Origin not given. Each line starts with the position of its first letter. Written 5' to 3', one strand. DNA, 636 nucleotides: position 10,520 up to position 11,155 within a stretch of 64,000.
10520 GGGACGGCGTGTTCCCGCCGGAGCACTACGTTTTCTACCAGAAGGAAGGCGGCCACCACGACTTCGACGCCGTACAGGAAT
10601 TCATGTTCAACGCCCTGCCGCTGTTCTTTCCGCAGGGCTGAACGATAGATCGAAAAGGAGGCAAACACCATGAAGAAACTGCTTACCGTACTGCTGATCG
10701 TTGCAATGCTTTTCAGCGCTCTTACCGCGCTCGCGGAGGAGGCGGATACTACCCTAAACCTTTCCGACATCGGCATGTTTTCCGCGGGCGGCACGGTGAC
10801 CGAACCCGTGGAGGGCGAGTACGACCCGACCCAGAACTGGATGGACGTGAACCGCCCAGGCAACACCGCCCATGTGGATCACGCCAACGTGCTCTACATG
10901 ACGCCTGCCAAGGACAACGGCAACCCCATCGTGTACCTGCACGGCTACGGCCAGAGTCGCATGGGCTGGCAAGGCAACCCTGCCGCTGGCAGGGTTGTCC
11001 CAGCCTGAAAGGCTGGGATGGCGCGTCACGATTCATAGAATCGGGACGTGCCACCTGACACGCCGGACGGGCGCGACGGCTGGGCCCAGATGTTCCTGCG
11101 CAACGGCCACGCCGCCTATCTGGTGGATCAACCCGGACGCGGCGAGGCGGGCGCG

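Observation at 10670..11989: One hydrolase gene carries three insertions consistent with an equal 87-nt length; the frame is kept, each adds an in-frame TGA, and the rest of the ORF is intact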

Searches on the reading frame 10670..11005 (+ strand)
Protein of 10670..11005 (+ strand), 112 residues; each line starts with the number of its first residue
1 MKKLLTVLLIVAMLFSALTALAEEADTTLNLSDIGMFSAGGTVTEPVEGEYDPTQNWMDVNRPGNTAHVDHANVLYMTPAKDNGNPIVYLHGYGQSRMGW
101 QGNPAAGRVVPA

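Call 55: find_encoding_contigs(protein=window:10670-11005:+, flank=6000, max_places=8)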
Protein seq(112 aa) (112 aa): 12 contigs read that carry it; 8 places shown.
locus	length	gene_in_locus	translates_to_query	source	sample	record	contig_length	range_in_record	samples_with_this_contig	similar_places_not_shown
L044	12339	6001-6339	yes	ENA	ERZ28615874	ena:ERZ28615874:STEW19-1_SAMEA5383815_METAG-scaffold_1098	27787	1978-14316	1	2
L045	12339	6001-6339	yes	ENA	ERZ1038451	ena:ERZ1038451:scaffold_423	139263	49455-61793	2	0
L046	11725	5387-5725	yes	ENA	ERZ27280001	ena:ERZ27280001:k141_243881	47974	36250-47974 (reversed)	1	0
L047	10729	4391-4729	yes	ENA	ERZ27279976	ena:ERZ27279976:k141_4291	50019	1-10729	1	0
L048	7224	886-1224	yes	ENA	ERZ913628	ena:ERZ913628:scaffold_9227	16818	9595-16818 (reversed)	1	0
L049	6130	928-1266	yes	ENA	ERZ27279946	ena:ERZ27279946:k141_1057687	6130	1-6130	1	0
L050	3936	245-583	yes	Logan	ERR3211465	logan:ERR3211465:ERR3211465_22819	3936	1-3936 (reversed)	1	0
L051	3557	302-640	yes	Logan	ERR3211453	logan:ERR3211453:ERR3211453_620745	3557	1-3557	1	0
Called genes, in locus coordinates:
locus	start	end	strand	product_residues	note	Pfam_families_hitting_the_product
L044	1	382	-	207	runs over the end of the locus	PF01243:PNPOx_N (weak), PF25160:LdpA_Fe-S-bd (faint), PF00037:Fer4 (weak), PF13237:Fer4_10, PF14697:Fer4_21 (weak), PF12838:Fer4_7, PF13187:Fer4_9, PF00037:Fer4 (weak), +6 more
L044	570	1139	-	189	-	PF02525:Flavodoxin_2, PF03358:FMN_red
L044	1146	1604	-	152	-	PF02082:Rrf2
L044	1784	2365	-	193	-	PF20465:MmeI_hel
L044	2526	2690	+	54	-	-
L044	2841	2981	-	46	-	-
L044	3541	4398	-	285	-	PF00126:HTH_1, PF03466:LysR_substrate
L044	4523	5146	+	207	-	PF02525:Flavodoxin_2, PF03358:FMN_red, PF12682:Flavodoxin_4, PF12724:Flavodoxin_5 (faint)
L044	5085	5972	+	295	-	PF00756:Esterase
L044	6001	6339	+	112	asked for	-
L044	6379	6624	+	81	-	-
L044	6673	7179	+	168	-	-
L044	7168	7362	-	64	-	-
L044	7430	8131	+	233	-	PF00326:Peptidase_S9 (weak)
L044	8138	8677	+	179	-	PF12682:Flavodoxin_4, PF12724:Flavodoxin_5 (faint)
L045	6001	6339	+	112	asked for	-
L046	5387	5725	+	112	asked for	-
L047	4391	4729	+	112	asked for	-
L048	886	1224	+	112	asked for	-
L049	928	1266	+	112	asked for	-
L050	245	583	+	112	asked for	-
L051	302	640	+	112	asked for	-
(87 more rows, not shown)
